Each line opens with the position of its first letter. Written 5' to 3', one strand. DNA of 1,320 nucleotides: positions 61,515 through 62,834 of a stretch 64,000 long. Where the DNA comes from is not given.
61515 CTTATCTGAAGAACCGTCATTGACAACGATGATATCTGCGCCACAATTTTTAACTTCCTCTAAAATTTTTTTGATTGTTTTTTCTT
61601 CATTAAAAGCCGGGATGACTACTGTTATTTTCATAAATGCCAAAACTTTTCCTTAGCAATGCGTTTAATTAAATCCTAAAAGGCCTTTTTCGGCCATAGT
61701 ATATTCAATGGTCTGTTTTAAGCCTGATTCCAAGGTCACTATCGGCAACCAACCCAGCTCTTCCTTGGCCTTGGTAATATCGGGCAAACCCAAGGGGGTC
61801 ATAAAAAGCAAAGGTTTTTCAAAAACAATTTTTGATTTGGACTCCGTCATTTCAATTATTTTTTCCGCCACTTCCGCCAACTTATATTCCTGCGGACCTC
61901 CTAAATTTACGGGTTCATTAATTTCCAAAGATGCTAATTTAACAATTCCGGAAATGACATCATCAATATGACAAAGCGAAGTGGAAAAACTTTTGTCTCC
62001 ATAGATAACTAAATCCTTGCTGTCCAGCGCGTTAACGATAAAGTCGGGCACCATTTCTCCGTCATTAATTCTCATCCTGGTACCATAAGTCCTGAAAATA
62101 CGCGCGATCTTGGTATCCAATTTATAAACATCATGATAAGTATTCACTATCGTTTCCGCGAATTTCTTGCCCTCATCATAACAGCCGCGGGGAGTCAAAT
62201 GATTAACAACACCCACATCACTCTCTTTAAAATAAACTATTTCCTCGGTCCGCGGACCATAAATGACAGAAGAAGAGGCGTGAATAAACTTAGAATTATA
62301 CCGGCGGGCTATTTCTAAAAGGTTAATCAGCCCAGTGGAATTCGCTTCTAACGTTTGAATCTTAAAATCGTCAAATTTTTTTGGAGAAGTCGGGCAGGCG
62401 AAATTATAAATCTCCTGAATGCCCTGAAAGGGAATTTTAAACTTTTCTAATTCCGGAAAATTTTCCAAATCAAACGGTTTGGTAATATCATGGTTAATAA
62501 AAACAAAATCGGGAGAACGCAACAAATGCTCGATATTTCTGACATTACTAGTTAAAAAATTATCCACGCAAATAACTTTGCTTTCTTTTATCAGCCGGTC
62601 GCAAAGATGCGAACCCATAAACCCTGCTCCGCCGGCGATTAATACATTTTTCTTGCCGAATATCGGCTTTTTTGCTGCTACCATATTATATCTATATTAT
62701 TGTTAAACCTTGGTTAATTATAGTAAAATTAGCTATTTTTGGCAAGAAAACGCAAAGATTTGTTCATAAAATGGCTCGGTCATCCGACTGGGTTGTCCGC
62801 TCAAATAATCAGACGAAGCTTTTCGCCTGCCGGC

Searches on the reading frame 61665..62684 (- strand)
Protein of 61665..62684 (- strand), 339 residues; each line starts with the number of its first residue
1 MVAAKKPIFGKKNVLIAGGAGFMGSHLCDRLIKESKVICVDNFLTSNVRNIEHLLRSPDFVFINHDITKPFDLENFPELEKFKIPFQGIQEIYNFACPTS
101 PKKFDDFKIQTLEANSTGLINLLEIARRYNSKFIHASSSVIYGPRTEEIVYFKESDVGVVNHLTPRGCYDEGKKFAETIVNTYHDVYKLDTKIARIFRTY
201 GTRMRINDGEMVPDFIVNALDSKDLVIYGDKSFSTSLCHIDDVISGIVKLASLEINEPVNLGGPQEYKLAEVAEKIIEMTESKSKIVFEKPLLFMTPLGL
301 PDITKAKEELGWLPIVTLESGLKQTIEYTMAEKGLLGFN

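Call 19: find_encoding_contigs(protein=window:61665-62684:-, flank=10000, max_places=6)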
Protein window:61665-62684:- (339 aa): 4 contigs read that carry it; 3 places shown.
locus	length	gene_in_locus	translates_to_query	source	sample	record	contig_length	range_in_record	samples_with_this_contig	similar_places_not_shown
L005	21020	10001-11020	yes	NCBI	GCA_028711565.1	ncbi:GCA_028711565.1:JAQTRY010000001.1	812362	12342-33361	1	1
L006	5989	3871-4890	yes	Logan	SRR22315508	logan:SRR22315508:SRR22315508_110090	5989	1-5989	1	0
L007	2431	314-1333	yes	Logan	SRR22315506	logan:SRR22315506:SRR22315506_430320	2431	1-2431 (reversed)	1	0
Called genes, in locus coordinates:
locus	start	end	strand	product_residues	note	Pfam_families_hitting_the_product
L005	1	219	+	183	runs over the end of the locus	PF04542:Sigma70_r2, PF08281:Sigma70_r4_2, PF04545:Sigma70_r4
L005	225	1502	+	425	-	PF18915:DUF5667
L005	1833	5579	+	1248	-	-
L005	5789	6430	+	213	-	-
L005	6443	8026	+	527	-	PF02369:Big_1, PF09134:Invasin_D3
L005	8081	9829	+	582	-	PF13517:FG-GAP_3 (faint), PF00082:Peptidase_S8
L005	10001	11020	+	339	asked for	PF01073:3Beta_HSD (weak), PF01370:Epimerase, PF04321:RmlD_sub_bind (weak), PF07993:NAD_binding_4 (faint), PF16363:GDP_Man_Dehyd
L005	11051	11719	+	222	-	PF00535:Glycos_transf_2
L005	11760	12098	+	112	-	PF10066:DUF2304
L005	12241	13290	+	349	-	PF00535:Glycos_transf_2, PF13641:Glyco_tranf_2_3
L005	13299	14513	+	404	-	PF13439:Glyco_transf_4, PF20706:GT4-conflict, PF00534:Glycos_transf_1, PF13692:Glyco_trans_1_4, PF13524:Glyco_trans_1_2 (faint)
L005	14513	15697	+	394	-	PF13439:Glyco_transf_4, PF13477:Glyco_trans_4_2 (weak), PF13579:Glyco_trans_4_4, PF00534:Glycos_transf_1, PF13692:Glyco_trans_1_4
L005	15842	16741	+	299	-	-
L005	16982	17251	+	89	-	-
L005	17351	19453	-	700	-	-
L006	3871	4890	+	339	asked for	PF01073:3Beta_HSD (weak), PF01370:Epimerase, PF04321:RmlD_sub_bind (weak), PF07993:NAD_binding_4 (faint), PF16363:GDP_Man_Dehyd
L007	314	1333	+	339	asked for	PF01073:3Beta_HSD (weak), PF01370:Epimerase, PF04321:RmlD_sub_bind (weak), PF07993:NAD_binding_4 (faint), PF16363:GDP_Man_Dehyd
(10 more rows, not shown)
